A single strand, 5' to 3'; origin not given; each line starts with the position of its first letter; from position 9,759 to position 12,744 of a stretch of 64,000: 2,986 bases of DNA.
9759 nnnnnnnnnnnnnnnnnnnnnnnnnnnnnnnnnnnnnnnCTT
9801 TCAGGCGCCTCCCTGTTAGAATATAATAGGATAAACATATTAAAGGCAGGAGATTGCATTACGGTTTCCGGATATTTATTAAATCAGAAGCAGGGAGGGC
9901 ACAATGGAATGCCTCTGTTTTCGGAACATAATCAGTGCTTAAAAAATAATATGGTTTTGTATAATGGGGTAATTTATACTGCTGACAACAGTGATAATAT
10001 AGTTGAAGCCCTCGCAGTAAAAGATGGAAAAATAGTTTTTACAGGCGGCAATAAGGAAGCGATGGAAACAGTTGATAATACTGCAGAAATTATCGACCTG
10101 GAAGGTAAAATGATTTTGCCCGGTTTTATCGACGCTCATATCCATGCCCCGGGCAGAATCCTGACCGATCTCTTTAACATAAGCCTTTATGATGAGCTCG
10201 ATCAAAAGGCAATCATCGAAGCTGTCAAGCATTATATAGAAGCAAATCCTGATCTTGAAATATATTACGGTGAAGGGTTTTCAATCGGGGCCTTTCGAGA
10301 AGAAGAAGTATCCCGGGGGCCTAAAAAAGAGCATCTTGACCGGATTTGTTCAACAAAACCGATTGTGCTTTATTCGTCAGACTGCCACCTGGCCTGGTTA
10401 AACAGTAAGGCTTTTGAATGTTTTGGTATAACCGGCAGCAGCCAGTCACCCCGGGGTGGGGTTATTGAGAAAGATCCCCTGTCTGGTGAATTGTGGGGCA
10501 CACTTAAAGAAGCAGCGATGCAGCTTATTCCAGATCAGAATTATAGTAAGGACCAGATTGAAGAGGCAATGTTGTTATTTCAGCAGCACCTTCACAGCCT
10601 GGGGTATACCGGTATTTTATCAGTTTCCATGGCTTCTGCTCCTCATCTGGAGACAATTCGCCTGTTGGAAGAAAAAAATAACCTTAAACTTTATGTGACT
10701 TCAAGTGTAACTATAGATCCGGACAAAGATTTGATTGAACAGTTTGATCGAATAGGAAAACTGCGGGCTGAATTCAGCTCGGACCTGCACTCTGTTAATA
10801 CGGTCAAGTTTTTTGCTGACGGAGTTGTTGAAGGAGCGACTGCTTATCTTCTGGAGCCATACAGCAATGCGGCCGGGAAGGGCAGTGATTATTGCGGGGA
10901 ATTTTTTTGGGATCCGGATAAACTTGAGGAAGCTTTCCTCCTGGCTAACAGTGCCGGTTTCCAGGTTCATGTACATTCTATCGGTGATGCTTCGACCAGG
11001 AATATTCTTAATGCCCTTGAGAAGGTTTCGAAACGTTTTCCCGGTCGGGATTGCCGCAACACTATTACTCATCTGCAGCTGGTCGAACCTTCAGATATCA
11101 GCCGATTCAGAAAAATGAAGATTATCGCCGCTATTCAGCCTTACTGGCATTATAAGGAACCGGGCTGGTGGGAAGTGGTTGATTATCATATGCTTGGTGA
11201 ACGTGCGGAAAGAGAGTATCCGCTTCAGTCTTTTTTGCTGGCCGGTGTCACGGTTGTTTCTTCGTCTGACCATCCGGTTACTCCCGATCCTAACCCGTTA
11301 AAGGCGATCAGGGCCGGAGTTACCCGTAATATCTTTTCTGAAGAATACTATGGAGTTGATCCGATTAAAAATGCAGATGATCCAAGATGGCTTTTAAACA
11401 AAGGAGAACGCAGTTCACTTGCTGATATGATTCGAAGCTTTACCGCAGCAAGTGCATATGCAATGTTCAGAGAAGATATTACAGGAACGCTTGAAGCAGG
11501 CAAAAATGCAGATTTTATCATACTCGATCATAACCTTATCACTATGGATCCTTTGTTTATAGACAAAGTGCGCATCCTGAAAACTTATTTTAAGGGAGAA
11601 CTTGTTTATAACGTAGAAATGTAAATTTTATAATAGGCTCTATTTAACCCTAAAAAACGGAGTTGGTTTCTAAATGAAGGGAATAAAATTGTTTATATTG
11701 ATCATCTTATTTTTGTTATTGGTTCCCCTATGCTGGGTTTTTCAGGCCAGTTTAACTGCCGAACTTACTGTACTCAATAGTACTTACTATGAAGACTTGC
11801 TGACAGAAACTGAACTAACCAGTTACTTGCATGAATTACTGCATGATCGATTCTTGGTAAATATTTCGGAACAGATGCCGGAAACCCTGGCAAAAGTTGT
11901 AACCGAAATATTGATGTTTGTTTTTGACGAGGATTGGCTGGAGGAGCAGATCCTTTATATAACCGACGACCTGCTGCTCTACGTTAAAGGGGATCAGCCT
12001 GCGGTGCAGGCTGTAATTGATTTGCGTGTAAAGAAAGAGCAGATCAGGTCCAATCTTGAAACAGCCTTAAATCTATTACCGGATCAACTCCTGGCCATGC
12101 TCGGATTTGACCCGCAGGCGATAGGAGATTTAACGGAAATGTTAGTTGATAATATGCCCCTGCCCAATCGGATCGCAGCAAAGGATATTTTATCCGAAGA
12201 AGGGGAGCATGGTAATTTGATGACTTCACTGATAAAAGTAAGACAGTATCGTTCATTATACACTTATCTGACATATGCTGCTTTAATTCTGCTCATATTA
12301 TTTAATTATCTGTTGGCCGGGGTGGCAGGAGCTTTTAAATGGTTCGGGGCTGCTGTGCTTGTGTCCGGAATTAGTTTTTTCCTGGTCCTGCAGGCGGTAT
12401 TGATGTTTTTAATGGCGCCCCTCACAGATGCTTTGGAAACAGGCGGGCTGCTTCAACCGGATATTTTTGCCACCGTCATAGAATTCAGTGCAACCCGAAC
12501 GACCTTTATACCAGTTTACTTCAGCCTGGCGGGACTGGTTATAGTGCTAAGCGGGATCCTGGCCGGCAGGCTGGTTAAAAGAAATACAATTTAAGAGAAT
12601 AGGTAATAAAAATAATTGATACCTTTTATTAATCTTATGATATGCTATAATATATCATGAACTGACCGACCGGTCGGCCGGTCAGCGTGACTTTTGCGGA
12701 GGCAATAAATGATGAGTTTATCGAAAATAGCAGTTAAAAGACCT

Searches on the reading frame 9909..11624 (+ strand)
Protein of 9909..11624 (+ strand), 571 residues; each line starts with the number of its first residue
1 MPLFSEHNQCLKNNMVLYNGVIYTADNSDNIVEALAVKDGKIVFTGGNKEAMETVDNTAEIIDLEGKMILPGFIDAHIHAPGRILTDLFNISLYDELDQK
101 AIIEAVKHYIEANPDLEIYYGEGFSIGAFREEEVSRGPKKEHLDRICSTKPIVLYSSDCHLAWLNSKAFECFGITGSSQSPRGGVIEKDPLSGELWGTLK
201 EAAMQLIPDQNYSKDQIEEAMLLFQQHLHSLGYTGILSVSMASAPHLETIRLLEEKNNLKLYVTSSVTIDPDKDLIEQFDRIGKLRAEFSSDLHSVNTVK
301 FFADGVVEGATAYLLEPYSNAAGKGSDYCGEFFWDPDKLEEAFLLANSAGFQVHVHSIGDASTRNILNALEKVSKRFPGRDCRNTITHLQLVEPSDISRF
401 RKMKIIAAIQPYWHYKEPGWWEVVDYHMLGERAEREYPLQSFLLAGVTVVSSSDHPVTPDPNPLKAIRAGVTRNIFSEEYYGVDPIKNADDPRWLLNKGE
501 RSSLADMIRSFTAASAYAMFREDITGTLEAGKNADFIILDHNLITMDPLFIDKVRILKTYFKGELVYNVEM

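Call 3: search_protein_families(library=pfam, proteins=[window:9909-11624:+], max_evalue=0.01)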
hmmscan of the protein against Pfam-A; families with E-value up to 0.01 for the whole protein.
window:9909-11624:+ (571 aa): 2 families
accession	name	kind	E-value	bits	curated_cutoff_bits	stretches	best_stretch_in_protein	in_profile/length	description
PF07969.17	Amidohydro_3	-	4.7e-74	251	29.7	1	60-567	1-472/472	Amidohydrolase family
PF01979.26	Amidohydro_1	-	8.8e-12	45.3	25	2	298-566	111-345/345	Amidohydrolase family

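Call 4: search_protein_families(library=ncbifam, proteins=[window:9909-11624:+], max_evalue=0.01)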
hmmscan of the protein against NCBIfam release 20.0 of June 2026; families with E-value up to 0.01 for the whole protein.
window:9909-11624:+ (571 aa): 56 families (the best 25 are shown)
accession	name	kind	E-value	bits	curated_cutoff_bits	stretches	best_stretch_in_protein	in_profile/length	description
NF006679.0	PRK09228.1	subfamily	2e-13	49.9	351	1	34-82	33-81/433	guanine deaminase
TIGR01224.1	hutI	equivalog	3.2e-13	49.2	298.15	2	34-80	5-49/377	imidazolonepropionase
TIGR02967.1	guan_deamin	equivalog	2.7e-12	46.4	375.4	1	34-82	8-56/401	guanine deaminase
NF006056.0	PRK08204.1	subfamily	1.3e-10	40.6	391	2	14-80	4-67/449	hypothetical protein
NF006549.0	PRK09045.1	equivalog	1.1e-09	37.5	540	2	33-85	30-81/444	TRZ/ATZ family hydrolase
NF005557.0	PRK07228.1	equivalog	1.6e-09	37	522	1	15-80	3-65/445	5'-deoxyadenosine deaminase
NF051886.1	XaaProDiPepCaul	equivalog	2e-09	37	500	1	34-114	20-93/398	Xaa-Pro dipeptidase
TIGR01178.1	ade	equivalog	2e-09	36.5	472.5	1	16-80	3-59/552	adenine deaminase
NF006689.0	PRK09237.1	equivalog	3.1e-09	35.9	371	1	15-80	5-66/383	amidohydrolase/deacetylase family metallohydrolase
NF005211.0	PRK06687.1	equivalog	1.1e-08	34.3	703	1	33-85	22-72/419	TRZ/ATZ family protein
TIGR03178.1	allantoinase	equivalog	3e-08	32.9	357.85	1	30-83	15-65/441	allantoinase AllB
NF004636.0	PRK05985.1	subfamily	4.6e-08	32.3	408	1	25-80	10-61/398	amidohydrolase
NF009060.0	PRK12394.1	equivalog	5.6e-08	32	442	1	11-79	1-64/381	metallo-dependent hydrolase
NF011990.0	PRK15446.2-6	subfamily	7.1e-08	31.6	233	1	30-78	15-64/390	alpha-D-ribose 1-methylphosphonate 5-triphosphate diphosphatase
NF005540.0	PRK07203.1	equivalog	9.6e-08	31.1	444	1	15-80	2-68/444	putative aminohydrolase SsnA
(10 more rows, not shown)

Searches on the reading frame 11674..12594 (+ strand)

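Call 3: search_protein_families(library=pfam, proteins=[window:11674-12594:+], max_evalue=0.01)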
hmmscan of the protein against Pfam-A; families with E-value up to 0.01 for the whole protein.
window:11674-12594:+ (306 aa): 0 families

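Call 49: search_protein_families(library=pfam, proteins=[window:11674-12594:+], max_evalue=1)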
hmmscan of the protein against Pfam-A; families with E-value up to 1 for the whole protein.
window:11674-12594:+ (306 aa): 1 family
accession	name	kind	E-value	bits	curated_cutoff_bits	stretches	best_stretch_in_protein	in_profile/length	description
PF21188.2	BRR2_plug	-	0.23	12.3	25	1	80-133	12-59/69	Pre-mRNA-splicing helicase BRR2 plug domain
